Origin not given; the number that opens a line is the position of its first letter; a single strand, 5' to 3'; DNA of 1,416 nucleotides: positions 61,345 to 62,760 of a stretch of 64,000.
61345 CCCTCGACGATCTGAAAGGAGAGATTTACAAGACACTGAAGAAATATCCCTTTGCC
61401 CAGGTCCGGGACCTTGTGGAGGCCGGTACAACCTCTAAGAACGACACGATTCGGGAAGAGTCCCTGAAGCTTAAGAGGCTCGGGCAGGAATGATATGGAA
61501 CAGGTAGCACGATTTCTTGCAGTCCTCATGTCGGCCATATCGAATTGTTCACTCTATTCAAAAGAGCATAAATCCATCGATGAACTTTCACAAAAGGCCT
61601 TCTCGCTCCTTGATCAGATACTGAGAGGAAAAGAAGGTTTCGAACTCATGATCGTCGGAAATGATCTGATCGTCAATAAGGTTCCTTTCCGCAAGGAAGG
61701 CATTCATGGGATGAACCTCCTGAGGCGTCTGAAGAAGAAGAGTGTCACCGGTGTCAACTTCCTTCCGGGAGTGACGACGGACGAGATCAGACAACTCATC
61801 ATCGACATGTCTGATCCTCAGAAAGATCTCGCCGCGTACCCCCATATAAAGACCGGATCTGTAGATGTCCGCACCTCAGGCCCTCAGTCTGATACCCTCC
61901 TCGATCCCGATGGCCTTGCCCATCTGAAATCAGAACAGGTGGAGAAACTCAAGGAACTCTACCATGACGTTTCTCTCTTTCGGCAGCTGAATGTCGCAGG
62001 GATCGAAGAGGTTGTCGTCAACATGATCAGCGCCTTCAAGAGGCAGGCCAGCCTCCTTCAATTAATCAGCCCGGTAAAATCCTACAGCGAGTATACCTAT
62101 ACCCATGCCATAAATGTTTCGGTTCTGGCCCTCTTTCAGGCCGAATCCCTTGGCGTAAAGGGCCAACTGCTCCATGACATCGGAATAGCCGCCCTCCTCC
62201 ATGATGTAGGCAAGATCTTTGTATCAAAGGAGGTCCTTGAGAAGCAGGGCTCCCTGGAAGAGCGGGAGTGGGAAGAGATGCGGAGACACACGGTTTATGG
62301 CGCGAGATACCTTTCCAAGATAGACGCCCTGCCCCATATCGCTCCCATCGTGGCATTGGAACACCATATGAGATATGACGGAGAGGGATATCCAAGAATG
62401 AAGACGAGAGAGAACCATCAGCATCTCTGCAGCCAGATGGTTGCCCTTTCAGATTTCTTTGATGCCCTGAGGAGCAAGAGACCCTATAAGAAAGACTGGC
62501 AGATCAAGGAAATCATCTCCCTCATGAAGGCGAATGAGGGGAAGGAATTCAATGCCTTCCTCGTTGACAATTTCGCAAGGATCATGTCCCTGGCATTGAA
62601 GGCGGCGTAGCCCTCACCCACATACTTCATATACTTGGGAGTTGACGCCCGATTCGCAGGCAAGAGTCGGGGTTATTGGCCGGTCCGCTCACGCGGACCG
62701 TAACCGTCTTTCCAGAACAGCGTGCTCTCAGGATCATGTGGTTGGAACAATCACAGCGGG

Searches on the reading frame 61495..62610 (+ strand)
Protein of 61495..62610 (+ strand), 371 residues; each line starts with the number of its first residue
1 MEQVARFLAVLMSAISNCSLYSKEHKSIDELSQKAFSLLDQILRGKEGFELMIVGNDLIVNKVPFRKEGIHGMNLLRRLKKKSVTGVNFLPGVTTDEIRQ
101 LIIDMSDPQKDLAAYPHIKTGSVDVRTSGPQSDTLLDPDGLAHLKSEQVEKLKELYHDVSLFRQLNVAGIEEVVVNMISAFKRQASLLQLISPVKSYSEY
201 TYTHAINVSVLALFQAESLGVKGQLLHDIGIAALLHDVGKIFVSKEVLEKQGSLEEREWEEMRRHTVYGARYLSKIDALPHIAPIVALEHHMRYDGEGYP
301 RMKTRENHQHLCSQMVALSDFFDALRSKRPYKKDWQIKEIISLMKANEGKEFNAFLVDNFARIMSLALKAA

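Call 53: find_encoding_contigs(protein=window:61495-62610:+, flank=10000, max_places=3)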
Protein window:61495-62610:+ (371 aa): 3 contigs read that carry it; 2 places shown.
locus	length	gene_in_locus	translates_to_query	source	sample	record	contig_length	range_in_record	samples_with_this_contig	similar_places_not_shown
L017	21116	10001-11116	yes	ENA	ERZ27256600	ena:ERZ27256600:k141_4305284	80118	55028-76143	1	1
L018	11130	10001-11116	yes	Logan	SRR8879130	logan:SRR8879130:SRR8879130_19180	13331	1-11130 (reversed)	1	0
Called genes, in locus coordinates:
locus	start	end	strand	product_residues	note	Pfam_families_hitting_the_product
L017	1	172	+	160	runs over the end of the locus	PF00149:Metallophos (faint), PF12850:Metallophos_2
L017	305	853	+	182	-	PF22769:DCD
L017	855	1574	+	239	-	PF00215:OMPdecase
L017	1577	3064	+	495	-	PF04715:, PF00425:Chorismate_bind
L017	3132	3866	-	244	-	PF00691:OmpA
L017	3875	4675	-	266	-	PF01618:MotA_ExbB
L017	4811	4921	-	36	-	-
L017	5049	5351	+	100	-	-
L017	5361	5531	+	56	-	-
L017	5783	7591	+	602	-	PF03601:Cons_hypoth698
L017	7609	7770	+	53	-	-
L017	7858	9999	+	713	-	PF13646:HEAT_2 (faint)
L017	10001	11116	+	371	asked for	PF13487:HD_5, PF01966:HD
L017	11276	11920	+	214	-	PF01121:CoaE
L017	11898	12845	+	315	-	PF06574:FAD_syn, PF01687:Flavokinase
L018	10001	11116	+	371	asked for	PF13487:HD_5, PF01966:HD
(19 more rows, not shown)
